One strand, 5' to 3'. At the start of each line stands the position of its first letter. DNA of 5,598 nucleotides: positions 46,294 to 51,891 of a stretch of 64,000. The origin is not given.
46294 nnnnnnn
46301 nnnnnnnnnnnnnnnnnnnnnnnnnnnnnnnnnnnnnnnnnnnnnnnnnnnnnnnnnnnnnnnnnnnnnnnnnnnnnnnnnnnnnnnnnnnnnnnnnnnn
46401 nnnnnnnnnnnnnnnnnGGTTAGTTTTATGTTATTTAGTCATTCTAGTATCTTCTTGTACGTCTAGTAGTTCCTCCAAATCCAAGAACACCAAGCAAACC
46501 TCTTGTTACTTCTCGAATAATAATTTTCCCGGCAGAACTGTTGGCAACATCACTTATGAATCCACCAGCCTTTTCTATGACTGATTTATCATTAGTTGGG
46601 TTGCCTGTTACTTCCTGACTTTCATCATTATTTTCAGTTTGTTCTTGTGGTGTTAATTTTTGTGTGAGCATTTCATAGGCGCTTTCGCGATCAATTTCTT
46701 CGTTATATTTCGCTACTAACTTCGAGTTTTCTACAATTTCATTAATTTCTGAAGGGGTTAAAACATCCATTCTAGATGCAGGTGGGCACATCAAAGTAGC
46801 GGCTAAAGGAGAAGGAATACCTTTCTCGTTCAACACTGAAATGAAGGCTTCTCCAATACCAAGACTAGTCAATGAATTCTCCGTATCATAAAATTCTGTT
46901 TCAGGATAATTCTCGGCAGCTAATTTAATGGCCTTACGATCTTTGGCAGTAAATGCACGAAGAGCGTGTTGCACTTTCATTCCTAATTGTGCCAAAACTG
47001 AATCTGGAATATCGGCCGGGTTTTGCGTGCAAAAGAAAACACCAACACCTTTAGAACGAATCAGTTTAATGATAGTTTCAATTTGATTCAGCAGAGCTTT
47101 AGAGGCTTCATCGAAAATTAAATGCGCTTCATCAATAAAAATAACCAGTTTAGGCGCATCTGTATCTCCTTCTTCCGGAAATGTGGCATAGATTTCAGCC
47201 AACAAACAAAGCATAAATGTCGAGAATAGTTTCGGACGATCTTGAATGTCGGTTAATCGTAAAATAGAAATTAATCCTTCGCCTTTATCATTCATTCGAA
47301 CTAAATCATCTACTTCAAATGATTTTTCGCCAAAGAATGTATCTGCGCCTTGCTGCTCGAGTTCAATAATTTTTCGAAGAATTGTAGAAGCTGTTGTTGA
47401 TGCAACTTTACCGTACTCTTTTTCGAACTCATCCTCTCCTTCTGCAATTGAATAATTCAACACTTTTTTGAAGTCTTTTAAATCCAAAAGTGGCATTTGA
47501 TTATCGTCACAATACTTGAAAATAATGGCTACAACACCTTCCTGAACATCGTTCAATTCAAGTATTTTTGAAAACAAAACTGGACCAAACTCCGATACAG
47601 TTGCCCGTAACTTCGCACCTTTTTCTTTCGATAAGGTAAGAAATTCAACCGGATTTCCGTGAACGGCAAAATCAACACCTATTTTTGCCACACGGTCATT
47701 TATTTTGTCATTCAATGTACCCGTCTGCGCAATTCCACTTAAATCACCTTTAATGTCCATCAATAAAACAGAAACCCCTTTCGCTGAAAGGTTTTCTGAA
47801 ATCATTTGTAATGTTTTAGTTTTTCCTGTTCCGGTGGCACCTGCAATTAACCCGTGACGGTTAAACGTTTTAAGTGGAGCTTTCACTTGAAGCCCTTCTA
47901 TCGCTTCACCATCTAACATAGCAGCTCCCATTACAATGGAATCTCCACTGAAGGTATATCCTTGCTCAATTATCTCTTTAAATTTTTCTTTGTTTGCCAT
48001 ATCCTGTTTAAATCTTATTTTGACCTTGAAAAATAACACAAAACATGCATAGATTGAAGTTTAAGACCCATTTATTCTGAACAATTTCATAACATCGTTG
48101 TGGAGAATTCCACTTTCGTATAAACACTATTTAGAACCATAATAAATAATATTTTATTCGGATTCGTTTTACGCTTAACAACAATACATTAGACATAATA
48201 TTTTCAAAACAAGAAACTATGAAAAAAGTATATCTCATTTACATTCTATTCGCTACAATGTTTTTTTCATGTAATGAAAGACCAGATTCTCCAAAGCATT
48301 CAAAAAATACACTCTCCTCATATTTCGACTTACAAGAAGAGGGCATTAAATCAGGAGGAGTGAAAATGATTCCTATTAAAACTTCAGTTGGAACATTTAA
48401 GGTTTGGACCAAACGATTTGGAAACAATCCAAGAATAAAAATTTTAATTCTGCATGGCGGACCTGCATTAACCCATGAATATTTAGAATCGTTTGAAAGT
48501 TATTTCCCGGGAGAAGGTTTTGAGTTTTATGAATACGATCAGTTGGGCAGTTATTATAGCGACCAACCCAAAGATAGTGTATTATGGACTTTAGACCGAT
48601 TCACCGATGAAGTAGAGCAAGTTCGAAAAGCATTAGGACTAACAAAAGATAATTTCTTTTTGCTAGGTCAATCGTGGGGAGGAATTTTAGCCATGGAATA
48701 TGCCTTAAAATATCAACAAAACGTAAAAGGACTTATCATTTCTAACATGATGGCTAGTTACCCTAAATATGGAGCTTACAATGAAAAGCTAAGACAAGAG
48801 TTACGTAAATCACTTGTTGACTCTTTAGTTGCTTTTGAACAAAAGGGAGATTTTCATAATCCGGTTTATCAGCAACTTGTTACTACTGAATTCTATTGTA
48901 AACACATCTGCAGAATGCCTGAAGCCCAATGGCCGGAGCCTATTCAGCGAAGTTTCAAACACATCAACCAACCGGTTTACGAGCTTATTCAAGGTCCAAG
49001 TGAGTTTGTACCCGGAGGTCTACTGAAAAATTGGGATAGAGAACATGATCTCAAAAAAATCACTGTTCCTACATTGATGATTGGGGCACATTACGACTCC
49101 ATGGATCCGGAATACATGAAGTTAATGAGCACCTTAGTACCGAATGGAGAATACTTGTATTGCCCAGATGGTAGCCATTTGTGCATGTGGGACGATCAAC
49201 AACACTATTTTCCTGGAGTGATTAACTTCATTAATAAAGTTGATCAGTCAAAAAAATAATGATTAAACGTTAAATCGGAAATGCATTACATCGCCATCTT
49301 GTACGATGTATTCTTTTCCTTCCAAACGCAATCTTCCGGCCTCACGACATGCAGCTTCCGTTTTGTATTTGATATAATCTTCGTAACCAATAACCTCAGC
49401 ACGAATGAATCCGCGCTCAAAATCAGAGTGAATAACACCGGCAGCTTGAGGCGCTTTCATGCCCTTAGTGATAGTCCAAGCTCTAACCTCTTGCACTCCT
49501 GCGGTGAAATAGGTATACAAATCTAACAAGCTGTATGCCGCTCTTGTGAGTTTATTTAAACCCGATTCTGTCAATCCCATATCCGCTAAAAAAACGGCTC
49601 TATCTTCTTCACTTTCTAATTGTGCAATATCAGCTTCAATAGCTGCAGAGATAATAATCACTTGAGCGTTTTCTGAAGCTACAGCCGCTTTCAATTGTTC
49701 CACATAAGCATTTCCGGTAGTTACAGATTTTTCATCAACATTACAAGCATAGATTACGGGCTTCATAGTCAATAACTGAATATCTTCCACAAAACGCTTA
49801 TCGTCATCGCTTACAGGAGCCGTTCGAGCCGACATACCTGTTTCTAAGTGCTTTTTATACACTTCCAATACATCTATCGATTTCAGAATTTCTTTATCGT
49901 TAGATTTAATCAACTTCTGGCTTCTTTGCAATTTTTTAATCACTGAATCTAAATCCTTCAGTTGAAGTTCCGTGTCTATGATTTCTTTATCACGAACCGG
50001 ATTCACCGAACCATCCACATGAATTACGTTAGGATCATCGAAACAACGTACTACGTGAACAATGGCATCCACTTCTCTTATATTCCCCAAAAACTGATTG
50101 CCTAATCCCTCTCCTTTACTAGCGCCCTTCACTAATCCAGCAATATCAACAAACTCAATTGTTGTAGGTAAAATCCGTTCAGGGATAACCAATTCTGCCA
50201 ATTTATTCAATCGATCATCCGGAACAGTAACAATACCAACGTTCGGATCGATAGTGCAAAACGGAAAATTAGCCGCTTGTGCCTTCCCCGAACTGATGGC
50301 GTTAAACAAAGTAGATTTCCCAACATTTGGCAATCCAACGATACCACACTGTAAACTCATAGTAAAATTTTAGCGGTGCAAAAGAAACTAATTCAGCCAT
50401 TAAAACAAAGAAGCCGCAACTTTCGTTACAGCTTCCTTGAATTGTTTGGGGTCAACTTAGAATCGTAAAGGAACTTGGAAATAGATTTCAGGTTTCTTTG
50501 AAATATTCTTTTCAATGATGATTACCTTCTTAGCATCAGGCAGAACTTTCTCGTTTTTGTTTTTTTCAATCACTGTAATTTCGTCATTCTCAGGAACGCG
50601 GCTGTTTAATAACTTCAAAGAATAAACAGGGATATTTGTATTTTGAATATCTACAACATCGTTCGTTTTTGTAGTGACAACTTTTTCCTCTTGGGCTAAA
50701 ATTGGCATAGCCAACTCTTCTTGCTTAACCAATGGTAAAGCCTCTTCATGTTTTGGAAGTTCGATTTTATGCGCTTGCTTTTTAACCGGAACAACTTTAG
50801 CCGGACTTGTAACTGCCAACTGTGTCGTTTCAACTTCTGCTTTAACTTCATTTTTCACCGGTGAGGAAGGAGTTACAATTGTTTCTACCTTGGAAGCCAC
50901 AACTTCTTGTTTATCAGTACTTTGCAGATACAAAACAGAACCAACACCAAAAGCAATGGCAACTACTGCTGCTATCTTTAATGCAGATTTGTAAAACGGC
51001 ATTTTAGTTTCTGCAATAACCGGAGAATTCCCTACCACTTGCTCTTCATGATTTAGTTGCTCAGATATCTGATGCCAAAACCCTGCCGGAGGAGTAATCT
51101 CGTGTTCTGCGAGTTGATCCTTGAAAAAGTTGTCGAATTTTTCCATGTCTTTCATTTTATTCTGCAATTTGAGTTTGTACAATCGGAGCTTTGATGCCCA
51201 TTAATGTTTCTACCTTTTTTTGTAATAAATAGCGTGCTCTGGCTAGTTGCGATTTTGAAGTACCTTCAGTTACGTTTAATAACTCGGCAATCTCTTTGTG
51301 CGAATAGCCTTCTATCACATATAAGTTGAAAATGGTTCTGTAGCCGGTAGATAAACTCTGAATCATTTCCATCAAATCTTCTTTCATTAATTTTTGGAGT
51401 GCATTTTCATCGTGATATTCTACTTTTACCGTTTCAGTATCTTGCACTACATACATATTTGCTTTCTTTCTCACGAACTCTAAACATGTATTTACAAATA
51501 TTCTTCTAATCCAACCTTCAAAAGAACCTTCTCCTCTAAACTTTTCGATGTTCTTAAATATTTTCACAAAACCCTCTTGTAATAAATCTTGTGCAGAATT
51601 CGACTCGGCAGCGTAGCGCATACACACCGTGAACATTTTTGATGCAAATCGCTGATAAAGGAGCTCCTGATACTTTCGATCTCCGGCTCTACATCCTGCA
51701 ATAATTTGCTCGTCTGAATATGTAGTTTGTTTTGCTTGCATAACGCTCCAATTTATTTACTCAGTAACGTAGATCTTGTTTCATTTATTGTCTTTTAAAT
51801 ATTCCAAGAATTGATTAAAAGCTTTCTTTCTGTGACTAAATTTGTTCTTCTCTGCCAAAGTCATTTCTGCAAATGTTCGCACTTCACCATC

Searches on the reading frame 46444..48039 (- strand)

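Call 23: search_protein_families(library=pfam, proteins=[window:46444-48039:-], max_evalue=0.001)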
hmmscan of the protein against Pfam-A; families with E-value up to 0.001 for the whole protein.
window:46444-48039:- (531 aa): 11 families
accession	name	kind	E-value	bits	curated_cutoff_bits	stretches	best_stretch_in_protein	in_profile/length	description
PF05872.18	HerA_C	-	4.7e-179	596.7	22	1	49-519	10-497/502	Helicase HerA-like C-terminal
PF01935.23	DUF87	-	1.6e-10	41.9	23.2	1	52-261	12-200/220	Helicase HerA, central domain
PF13401.12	AAA_22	-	4.1e-07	30.8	27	0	61-98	6-43/130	AAA domain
PF00004.35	AAA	-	1.2e-05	26.2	21.2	0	293-349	55-119/131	ATPase family associated with various cellular activities (AAA)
PF04851.21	ResIII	-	2.1e-05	25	22.5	0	54-89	17-52/164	Type III restriction enzyme, res subunit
PF13604.12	AAA_30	-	7.9e-05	22.9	27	0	61-114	19-63/191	AAA domain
PF05707.18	Zot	-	8.1e-05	22.6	20.3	1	298-364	83-152/197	Zonular occludens toxin (Zot)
PF12846.13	AAA_10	-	8.5e-05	22.2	27.5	0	268-354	214-297/362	AAA-like domain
PF01580.24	FtsK_SpoIIIE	-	0.00012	22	24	1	46-97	25-80/221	FtsK/SpoIIIE family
PF10412.15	TrwB_AAD_bind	-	0.00013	21.4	20.5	1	55-100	10-55/387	Type IV secretion-system coupling protein DNA-binding domain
PF13191.12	AAA_16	-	0.00082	20.3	32.6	0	61-101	25-63/167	AAA ATPase domain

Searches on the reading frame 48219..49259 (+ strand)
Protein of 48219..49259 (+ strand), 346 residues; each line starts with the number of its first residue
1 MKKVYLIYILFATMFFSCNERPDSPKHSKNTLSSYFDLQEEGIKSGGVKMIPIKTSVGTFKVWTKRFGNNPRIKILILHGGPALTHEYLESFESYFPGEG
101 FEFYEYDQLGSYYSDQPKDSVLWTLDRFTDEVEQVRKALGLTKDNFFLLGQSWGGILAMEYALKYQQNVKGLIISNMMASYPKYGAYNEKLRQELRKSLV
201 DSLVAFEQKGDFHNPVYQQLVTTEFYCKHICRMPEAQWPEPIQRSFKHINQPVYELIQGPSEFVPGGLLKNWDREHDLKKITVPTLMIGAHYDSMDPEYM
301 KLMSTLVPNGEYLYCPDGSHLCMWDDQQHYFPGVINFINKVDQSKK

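Call 23: search_protein_families(library=pfam, proteins=[window:48219-49259:+], max_evalue=0.001)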
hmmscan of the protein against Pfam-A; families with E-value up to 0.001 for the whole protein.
window:48219-49259:+ (346 aa): 3 families
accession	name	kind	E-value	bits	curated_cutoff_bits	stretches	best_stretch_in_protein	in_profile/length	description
PF00561.26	Abhydrolase_1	-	1.5e-18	67.8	25.8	1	75-326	3-244/245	alpha/beta hydrolase fold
PF12146.15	Hydrolase_4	-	3.7e-14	53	27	1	70-204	2-139/239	Serine aminopeptidase, S33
PF12697.13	Abhydrolase_6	-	1.2e-07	33.1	26.3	1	75-327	1-210/217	Alpha/beta hydrolase family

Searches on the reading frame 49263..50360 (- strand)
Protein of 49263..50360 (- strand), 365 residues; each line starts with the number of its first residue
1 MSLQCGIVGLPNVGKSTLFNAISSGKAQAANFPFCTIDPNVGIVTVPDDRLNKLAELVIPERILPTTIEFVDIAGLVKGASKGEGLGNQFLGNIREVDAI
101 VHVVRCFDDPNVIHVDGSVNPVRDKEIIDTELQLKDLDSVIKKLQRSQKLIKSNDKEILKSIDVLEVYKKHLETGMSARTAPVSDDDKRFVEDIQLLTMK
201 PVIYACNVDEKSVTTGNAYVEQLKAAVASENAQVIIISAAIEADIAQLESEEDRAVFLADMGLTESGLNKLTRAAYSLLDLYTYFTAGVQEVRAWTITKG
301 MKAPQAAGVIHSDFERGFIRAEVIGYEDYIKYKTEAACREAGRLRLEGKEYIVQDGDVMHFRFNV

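Call 23: search_protein_families(library=pfam, proteins=[window:49263-50360:-], max_evalue=0.001)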
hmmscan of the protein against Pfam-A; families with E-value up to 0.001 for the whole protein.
window:49263-50360:- (365 aa): 3 families
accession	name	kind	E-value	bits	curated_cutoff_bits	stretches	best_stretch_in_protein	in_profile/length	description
PF06071.19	YchF-GTPase_C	-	4.1e-41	139.4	27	1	281-364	1-84/84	Protein of unknown function (DUF933)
PF01926.29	MMR_HSR1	-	7.5e-23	81.2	21.9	1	5-116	2-86/113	50S ribosome-binding GTPase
PF02421.24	FeoB_N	-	8.3e-08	32.3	27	1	5-48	3-46/156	Ferrous iron transport protein B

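Call 71: list_cluster_members(proteins=[window:49266-50360:-, window:46447-48039:-, window:10879-12522:+])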
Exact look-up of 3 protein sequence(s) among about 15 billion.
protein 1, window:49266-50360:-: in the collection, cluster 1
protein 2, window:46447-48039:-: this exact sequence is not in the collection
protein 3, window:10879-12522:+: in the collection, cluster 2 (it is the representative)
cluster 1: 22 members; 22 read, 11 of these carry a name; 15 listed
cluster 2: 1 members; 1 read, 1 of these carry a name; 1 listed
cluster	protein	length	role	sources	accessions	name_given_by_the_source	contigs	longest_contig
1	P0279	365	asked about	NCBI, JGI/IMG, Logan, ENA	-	-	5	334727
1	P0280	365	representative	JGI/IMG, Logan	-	GTP-binding protein YchF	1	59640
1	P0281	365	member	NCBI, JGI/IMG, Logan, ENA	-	GTP-binding protein YchF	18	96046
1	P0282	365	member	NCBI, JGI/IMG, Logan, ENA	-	hypothetical protein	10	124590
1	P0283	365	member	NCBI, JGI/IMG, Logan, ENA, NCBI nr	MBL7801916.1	MAG: redox-regulated ATPase YchF [Chitinophagales bacterium] | GTP-binding protein YchF | redox-regulated ATPase YchF [Chitinophagales bacterium]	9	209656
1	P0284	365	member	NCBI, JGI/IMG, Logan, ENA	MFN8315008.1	MAG: redox-regulated ATPase YchF [Chitinophagales bacterium]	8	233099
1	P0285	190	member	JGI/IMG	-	hypothetical protein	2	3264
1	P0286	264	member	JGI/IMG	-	GTP-binding protein YchF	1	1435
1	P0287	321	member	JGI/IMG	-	GTP-binding protein YchF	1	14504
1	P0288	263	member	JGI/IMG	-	hypothetical protein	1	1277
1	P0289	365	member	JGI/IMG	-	GTP-binding protein YchF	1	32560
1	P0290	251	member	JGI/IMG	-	hypothetical protein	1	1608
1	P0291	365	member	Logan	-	-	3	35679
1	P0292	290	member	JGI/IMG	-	-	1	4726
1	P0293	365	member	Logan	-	-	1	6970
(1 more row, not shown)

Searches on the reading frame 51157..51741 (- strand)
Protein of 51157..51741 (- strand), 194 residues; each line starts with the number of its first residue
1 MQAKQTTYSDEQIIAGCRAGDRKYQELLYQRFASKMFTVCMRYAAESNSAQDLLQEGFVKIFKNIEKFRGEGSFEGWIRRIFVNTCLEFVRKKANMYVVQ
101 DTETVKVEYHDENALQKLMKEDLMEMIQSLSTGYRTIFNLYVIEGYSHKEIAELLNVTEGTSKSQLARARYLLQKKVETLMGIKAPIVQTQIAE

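Call 23: search_protein_families(library=pfam, proteins=[window:51157-51741:-], max_evalue=0.001)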
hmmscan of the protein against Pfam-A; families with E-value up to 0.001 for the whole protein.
window:51157-51741:- (194 aa): 5 families
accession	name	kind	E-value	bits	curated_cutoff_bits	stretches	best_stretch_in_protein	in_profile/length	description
PF08281.18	Sigma70_r4_2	-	7.1e-18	64.4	25.7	1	121-171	2-52/54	Sigma-70, region 4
PF04542.20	Sigma70_r2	-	6.5e-16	58.3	24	1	28-94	1-69/71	Sigma-70 region 2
PF07638.17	Sigma70_ECF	-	2.9e-06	27.7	21.1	1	106-177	112-183/185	ECF sigma factor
PF04545.22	Sigma70_r4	-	3.6e-06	26.8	24.1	1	127-173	2-48/50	Sigma-70, region 4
PF04297.20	UPF0122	-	0.00093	19.8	22.7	0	119-175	6-63/101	Putative helix-turn-helix protein, YlxM / p13 like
